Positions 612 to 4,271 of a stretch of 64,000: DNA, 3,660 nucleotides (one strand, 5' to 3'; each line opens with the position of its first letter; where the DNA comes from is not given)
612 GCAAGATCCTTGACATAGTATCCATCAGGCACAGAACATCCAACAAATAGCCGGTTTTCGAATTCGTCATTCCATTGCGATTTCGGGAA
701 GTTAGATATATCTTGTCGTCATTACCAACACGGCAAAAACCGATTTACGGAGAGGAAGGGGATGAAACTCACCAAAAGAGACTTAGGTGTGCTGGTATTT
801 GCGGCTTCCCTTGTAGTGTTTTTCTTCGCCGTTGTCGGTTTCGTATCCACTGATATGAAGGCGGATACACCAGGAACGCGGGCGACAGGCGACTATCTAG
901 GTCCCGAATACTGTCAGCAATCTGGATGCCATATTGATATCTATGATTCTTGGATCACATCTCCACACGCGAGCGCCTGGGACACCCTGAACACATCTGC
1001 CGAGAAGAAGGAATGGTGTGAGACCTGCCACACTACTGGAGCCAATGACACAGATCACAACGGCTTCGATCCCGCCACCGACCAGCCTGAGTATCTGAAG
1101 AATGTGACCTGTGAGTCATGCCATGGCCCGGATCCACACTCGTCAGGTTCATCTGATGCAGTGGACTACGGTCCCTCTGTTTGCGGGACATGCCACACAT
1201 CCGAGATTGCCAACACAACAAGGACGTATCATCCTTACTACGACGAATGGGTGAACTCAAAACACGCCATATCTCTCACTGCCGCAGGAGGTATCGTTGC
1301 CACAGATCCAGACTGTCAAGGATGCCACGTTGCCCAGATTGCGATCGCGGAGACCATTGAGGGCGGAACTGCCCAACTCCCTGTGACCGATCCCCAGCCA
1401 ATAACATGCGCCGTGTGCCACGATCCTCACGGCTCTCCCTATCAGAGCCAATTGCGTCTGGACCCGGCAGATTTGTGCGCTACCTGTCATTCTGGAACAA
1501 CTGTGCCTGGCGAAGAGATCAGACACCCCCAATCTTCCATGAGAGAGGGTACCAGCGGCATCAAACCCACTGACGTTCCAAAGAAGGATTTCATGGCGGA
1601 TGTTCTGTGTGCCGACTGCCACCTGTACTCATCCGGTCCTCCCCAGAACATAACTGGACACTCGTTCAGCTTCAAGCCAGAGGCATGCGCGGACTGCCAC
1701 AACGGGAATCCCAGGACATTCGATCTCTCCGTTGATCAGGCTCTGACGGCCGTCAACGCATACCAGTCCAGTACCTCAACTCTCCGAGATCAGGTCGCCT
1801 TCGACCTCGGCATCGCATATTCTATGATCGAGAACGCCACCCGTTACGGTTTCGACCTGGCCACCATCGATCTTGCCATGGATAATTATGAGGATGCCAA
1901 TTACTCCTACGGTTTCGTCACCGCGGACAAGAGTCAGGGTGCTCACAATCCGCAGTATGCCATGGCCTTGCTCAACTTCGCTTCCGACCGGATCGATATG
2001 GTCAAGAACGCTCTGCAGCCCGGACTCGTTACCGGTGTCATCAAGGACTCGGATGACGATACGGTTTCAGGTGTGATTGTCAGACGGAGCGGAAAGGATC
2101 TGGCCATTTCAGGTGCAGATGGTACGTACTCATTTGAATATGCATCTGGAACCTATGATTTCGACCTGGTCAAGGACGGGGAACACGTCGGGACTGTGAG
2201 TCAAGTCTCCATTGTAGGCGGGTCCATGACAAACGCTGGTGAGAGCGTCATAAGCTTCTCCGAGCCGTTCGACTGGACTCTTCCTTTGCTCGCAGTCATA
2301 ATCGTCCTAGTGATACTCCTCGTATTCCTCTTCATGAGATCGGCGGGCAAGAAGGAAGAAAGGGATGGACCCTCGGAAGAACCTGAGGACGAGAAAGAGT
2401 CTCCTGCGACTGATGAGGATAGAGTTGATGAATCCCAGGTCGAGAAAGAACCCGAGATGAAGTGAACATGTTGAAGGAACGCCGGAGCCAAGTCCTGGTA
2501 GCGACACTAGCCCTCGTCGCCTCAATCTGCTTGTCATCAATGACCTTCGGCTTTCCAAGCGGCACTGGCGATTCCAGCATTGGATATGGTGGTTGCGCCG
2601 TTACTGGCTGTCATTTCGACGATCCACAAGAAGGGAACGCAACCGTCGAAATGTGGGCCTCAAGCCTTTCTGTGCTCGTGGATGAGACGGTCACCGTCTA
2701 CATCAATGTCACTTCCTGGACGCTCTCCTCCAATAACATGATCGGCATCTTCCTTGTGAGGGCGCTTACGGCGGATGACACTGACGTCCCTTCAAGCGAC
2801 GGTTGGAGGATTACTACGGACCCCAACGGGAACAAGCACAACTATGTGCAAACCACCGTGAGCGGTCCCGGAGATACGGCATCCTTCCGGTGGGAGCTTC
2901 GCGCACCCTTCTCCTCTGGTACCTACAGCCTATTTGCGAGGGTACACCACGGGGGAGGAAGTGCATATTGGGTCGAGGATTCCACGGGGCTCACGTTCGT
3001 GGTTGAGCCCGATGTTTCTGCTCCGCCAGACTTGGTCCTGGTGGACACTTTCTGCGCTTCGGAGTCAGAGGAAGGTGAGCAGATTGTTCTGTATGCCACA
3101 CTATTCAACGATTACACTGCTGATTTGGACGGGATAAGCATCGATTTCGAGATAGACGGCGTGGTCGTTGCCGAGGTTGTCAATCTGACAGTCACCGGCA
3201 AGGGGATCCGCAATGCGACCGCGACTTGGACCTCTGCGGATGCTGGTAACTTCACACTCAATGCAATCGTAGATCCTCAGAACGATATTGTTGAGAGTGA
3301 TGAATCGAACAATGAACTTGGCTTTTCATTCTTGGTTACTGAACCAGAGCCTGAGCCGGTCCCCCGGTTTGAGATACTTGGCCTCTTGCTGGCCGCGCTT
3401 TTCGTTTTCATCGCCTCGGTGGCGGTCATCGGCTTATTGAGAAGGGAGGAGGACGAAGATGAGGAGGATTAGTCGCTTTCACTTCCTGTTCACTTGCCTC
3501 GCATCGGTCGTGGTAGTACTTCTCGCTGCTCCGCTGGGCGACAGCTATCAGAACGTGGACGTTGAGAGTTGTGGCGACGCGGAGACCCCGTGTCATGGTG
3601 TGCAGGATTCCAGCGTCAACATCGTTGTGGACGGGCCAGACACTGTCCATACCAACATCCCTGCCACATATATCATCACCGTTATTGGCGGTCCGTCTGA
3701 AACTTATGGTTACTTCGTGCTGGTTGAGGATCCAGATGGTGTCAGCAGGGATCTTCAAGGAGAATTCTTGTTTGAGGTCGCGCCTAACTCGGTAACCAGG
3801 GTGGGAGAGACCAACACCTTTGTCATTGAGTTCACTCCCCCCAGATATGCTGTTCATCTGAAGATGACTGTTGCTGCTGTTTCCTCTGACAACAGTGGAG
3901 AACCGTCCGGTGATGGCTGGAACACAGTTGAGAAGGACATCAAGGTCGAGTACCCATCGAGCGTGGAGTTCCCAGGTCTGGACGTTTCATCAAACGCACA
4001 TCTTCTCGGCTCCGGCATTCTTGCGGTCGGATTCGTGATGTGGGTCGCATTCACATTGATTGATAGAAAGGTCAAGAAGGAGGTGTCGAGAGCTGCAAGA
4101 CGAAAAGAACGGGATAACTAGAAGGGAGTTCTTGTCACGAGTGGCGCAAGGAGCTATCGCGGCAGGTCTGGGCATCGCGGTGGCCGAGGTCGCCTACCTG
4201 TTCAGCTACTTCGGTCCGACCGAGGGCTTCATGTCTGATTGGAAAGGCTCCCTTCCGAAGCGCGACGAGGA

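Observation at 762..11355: Two paralogous multihaem-cytochrome cassettes wired to two different quinol modules (Rieske/split cyt b and NrfC/NrfD)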

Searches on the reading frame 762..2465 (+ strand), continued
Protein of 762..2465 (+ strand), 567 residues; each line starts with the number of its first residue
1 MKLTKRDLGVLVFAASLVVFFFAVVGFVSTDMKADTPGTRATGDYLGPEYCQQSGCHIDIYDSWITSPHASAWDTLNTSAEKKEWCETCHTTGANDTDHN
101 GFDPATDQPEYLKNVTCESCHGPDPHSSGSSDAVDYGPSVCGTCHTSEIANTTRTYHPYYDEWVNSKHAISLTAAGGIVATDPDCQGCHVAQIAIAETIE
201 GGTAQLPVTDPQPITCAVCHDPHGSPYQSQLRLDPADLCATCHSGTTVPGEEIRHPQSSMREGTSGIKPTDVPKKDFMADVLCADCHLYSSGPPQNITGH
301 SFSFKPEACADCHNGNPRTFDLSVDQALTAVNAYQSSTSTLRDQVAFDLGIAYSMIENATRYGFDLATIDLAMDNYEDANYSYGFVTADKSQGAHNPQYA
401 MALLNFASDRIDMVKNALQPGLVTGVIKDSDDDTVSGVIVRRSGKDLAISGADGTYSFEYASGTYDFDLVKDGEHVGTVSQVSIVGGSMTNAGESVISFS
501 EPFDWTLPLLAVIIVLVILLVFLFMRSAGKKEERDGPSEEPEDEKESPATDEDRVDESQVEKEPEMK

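Call 72: predict_structure(alignment_id=A5)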
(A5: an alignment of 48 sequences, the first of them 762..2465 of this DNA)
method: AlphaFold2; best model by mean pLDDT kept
length: 567 residues; sequences in the alignment: 48
mean_pLDDT: 82.0   pTM: 0.72
mean pLDDT of the five models: 82.0, 80.8, 78.2, 71.1, 69.5
residues with pLDDT >= 90: 268; 70-90: 182; 50-70: 42; < 50: 75
segments of 3 or more residues with pLDDT < 50: 29-41, 125-134, 152-158, 293-298, 529-562, 565-567
pLDDT, mean of each block of 10 residues (from residue 1): 79 90 73 38 77 72 76 83 80 87 91 84 52 51 58 51 80 91 92 89 88 86 72 89 85 91 95 91 87 51 88 90 96 97 98 98 98 98 97 97 98 98 98 97 97 98 98 96 98 94 83 92 71 35 36 42 48
secondary structure, 60 per line:
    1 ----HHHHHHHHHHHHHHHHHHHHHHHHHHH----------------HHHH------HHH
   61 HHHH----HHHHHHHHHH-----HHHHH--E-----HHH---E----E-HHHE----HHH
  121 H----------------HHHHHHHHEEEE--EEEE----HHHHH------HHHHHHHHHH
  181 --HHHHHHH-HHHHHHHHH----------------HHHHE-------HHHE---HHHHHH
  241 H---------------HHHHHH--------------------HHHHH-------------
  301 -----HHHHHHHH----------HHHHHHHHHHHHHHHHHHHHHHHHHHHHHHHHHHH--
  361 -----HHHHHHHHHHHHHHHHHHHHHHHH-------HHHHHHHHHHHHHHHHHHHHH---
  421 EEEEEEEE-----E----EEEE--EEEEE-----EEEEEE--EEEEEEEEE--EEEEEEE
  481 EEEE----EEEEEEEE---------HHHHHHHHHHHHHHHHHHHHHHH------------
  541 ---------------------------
elements in order: H5-31 H48-51 H58-64 H69-78 H84-88 H118-121 H138-145 E146-149 E152-155 H160-164 H171-180 H183-189 H191-199 H216-219 H235-241 H257-262 H283-287 H306-313 H324-358 H366-389 H397-417 E421-428 E439-442 E445-449 E455-460 E463-471 E474-484 E489-496 H506-528

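Call 74: fold_search(model_id=the predicted structure, library=pdb)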
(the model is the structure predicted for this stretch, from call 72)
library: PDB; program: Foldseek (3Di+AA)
matches with E <= 10: 424; with E <= 0.001: 38
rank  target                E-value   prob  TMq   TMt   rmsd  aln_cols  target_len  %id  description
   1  6i5b_B                8.4e-12  1.00  0.45  0.52   6.8       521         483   20  Crystal Structure of Outer Cell Wall Cytochrome OcwA (released 2019-09-25)
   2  6i5b_A                8.4e-12  1.00  0.45  0.52   6.9       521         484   20  Crystal Structure of Outer Cell Wall Cytochrome OcwA (released 2019-09-25)
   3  6qvm_A                2.5e-10  1.00  0.43  0.37   9.7       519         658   18  Undecaheme cytochrome from S-layer of Carboxydothermus ferrireducens (released 2020-03-25)
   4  3f29_B                1.6e-06  1.00  0.38  0.41  12.2       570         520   15  Structure of the Thioalkalivibrio nitratireducens cytochrome c nitrite reductase in complex with sulfite (released 2008-12-09)
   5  2ot4_A                1.7e-06  1.00  0.38  0.41  12.3       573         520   15  Structure of a hexameric multiheme c nitrite reductase from the extremophile bacterium Thiolkalivibrio nitratireducens (released 2008-04-08)
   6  3f29_A                2.0e-06  1.00  0.35  0.38  14.5       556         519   15  Structure of the Thioalkalivibrio nitratireducens cytochrome c nitrite reductase in complex with sulfite (released 2008-12-09)
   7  3mmo_A                3.5e-06  1.00  0.36  0.39  14.7       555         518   16  Structure of the Thioalkalivibrio nitratireducens cytochrome c nitrite reductase in complex with cyanide (released 2010-09-29)
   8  6v0a_C                3.5e-06  1.00  0.24  0.30  19.3       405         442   17  Crystal structure of cytochrome c nitrite reductase from the bacterium Geobacter lovleyi with bound sulfate (released 2020-06-17)
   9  2j7a_D                4.0e-06  1.00  0.30  0.34  12.7       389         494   17  Crystal structure of cytochrome c nitrite reductase NrfHA complex from Desulfovibrio vulgaris (released 2006-12-06)
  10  8rv0                  4.4e-06  1.00  0.32  0.36   6.4       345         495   16  Crystal structure of octaheme nitrite reductase from Trichlorobacter ammonificans in complex with nitrite (released 2024-03-27)
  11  3rkh_A                7.7e-06  1.00  0.37  0.40  12.4       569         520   15  Structure of the Thioalkalivibrio nitratireducens cytochrome c nitrite reductase in a complex with nitrite (full occup (released 2011-06-15)
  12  3ttb_A                8.1e-06  1.00  0.37  0.40  12.8       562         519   14  Structure of the Thioalkalivibrio paradoxus cytochrome c nitrite reductase in complex with sulfite (released 2011-10-05)
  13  2j7a_A                9.1e-06  1.00  0.31  0.35  12.4       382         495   18  Crystal structure of cytochrome c nitrite reductase NrfHA complex from Desulfovibrio vulgaris (released 2006-12-06)
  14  2j7a_K                9.6e-06  1.00  0.30  0.34  12.6       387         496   17  Crystal structure of cytochrome c nitrite reductase NrfHA complex from Desulfovibrio vulgaris (released 2006-12-06)
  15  2j7a_H                1.3e-05  1.00  0.30  0.34  12.5       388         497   17  Crystal structure of cytochrome c nitrite reductase NrfHA complex from Desulfovibrio vulgaris (released 2006-12-06)
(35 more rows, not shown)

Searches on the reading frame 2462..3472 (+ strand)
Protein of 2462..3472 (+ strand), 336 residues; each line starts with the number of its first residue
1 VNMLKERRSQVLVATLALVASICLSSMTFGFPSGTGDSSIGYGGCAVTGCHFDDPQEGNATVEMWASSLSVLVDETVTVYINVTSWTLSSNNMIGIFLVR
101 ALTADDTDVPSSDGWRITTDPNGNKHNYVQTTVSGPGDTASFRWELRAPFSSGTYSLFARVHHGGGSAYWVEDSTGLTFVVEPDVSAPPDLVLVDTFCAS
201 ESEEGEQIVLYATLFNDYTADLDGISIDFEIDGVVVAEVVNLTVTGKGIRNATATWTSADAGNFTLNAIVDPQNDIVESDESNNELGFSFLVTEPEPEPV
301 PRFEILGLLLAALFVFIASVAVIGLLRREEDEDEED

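Call 4: search_protein_families(library=pfam, proteins=[window:2462-3472:+], max_evalue=0.01)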
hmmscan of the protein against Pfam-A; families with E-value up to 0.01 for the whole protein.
window:2462-3472:+ (336 aa): 1 family
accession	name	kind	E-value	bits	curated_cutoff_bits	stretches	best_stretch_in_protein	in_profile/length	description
PF07705.17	CARDB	-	1.6e-13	51.2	22.7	1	189-286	2-99/101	CARDB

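Call 6: search_protein_families(library=ncbifam, proteins=[window:2462-3472:+], max_evalue=0.01)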
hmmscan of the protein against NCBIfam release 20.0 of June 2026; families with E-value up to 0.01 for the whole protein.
window:2462-3472:+ (336 aa): 1 family
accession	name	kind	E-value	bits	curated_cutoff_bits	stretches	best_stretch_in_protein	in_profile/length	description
NF041895.1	choice_anch_V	domain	4.2e-06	26.9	42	1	22-161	3-130/150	choice-of-anchor V domain-containing protein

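Call 26: search_solved_structures(query=window:2462-3472:+, max_evalue=10)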
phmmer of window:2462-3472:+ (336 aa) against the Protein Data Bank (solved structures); distinct sequences matched with E-value up to 10: 4.
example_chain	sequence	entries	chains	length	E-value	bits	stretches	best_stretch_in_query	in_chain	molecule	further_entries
2l0d_A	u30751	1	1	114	0.00017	24.2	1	209-286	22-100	Cell surface protein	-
2kl6_A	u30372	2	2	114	0.0026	20.3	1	247-291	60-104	Uncharacterized protein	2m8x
3idu_A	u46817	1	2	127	0.0044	19.6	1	247-291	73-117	Uncharacterized protein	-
2kut_A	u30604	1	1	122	0.98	11.9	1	241-286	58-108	Uncharacterized protein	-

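Call 36: find_homologous_proteins(query=window:2462-3472:+, max_evalue=0.001)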
Query window:2462-3472:+ (336 aa): 12 proteins with E <= 0.001 among 8000 candidates.
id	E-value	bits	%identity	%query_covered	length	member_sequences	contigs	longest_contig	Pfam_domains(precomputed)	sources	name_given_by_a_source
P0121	3.7e-203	692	93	97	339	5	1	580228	PF07705.18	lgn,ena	-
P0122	1.5e-196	670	89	97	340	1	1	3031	PF07705.18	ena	-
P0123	5.3e-192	655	88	97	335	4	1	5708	PF07705.18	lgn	-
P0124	1.6e-187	641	84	96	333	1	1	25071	PF07705.18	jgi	jgi:hypothetical protein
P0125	3.6e-186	636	84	96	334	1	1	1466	PF07705.18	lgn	-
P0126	8.3e-184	628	82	97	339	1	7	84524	PF07705.18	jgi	jgi:hypothetical protein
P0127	5.1e-170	583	78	96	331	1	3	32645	PF07705.18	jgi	jgi:hypothetical protein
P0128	6.6e-148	510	83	74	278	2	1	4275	PF07705.18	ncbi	ncbi:MAG: CARDB domain-containing protein, partial [Thermoplasmata archaeon]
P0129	7.5e-116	405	60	88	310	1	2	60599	PF07705.18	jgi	jgi:hypothetical protein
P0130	2.0e-110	387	54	98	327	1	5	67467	PF07705.18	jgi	jgi:hypothetical protein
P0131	5.8e-107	376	57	83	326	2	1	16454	PF07495.20,PF07705.18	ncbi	ncbi:MAG: CARDB domain-containing protein [Thermoplasmata archaeon]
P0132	5.0e-104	366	50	97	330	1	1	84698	PF07705.18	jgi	jgi:hypothetical protein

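Call 44: predict_structure(alignment_id=A2)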
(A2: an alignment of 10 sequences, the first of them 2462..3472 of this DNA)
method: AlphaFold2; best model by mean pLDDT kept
length: 336 residues; sequences in the alignment: 10
mean_pLDDT: 67.3   pTM: 0.40
mean pLDDT of the five models: 67.3, 66.8, 65.6, 57.1, 53.7
residues with pLDDT >= 90: 6; 70-90: 166; 50-70: 94; < 50: 70
segments of 3 or more residues with pLDDT < 50: 1-4, 23-57, 106-112, 164-173, 185-188, 277-282
pLDDT, mean of each block of 10 residues (from residue 1): 59 68 39 33 37 49 79 79 64 66 52 65 67 67 77 72 46 63 55 75 84 76 83 87 78 88 87 52 71 78 71 88 73 54
secondary structure, 60 per line:
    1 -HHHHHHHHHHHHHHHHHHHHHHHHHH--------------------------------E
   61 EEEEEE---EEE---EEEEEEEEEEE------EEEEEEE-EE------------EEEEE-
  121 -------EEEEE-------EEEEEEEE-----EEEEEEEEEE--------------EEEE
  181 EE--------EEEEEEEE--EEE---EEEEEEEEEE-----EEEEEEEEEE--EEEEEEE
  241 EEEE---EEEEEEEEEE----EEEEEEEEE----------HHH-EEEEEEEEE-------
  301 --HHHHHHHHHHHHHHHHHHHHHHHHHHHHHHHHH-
elements in order: H2-27 E60-66 E70-72 E76-86 E93-99 E115-119 E128-132 E140-147 E153-162 E177-182 E191-198 E201-203 E207-216 E222-231 E234-244 E248-257 E262-270 E285-293 H303-335

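Call 48: fold_search(model_id=the predicted structure, library=pdb)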
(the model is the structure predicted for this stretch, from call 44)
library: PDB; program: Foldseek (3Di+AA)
matches with E <= 10: 1836; with E <= 0.001: 272
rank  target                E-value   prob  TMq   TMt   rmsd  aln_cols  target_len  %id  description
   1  4be6_A                2.7e-07  1.00  0.24  0.32  12.4       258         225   15  V. cholera biofilm scaffolding protein RbmA (released 2013-12-18)
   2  4kkq_A                3.0e-07  1.00  0.25  0.33  12.1       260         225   15  Crystal structure of Vibrio cholerae RbmA (crystal form 1) (released 2013-05-22)
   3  4kkr_A                5.5e-07  1.00  0.25  0.35  12.2       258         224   15  Crystal structure of Vibrio cholerae RbmA (crystal form 3) (released 2013-05-22)
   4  4kkq_B                7.9e-07  1.00  0.25  0.34  12.2       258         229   15  Crystal structure of Vibrio cholerae RbmA (crystal form 1) (released 2013-05-22)
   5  6kzb_A                8.3e-07  1.00  0.29  0.17   9.9       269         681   10  Transglutaminase2 complexed with calcium (released 2020-12-09)
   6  4be5_A                8.7e-07  1.00  0.25  0.32  12.1       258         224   14  V. cholera biofilm scaffolding protein RbmA (released 2013-12-18)
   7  4kkp_B                8.7e-07  1.00  0.23  0.32  12.3       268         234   14  Crystal structure of Vibrio cholerae RbmA (crystal form 2) (released 2013-05-22)
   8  6kzb_C                9.2e-07  1.00  0.29  0.18  10.0       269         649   10  Transglutaminase2 complexed with calcium (released 2020-12-09)
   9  4pyg_A                9.6e-07  1.00  0.29  0.16   9.9       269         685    9  Transglutaminase2 complexed with GTP (released 2015-02-11)
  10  7uzs                  1.1e-06  1.00  0.28  0.16  11.5       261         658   12  Protein 4.2 (local refinement from consensus reconstruction of ankyrin complex classes) (released 2022-07-20)
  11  8oxy_A                1.2e-06  1.00  0.28  0.16  10.7       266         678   10  Transglutaminase 3 without calcium in complex with DH patient-derived Fab DH63-B02 (released 2023-10-18)
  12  8csw                  1.2e-06  1.00  0.29  0.16  11.1       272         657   11  Local refinement of protein 4.2 in Class 2 of erythrocyte ankyrin-1 complex (released 2022-07-20)
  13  1ggu_B                1.2e-06  1.00  0.28  0.16  10.4       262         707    9  HUMAN FACTOR XIII WITH CALCIUM BOUND IN THE ION SITE (released 1999-09-16)
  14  1ggt_B                1.8e-06  1.00  0.28  0.15  10.4       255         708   10  THREE-DIMENSIONAL STRUCTURE OF A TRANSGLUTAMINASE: HUMAN BLOOD COAGULATION FACTOR XIII (released 1995-07-31)
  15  6kzb_B                2.0e-06  1.00  0.29  0.17   9.8       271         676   10  Transglutaminase2 complexed with calcium (released 2020-12-09)
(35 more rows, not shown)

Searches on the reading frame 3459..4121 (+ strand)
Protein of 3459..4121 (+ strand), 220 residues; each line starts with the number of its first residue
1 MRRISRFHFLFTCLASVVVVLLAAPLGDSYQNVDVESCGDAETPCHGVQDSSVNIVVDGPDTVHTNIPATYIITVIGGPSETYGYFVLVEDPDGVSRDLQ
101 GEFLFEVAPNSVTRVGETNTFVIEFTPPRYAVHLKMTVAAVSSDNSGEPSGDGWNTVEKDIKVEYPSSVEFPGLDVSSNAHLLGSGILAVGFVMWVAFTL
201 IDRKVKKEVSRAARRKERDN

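Call 4: search_protein_families(library=pfam, proteins=[window:3459-4121:+], max_evalue=0.01)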
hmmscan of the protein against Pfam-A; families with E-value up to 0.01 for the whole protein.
window:3459-4121:+ (220 aa): 0 families

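Call 6: search_protein_families(library=ncbifam, proteins=[window:3459-4121:+], max_evalue=0.01)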
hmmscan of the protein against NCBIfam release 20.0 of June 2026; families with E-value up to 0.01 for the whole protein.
window:3459-4121:+ (220 aa): 2 families
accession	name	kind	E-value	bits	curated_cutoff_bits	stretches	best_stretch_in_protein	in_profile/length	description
NF041895.1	choice_anch_V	domain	9.1e-15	55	42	1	30-159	19-149/150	choice-of-anchor V domain-containing protein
NF041894.1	MXAN_6652_fam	equivalog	3.8e-06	26.6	200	1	41-167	31-159/203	MXAN_6652 family MXYO-CTERM-anchored protein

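Call 27: search_solved_structures(query=window:3459-4121:+, max_evalue=10)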
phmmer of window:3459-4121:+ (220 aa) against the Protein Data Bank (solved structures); distinct sequences matched with E-value up to 10: 1.
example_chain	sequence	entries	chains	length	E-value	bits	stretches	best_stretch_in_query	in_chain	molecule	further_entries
3h4w_A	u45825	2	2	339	1.5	11.5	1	97-139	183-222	Phosphatidylinositol-specific phospholipase C1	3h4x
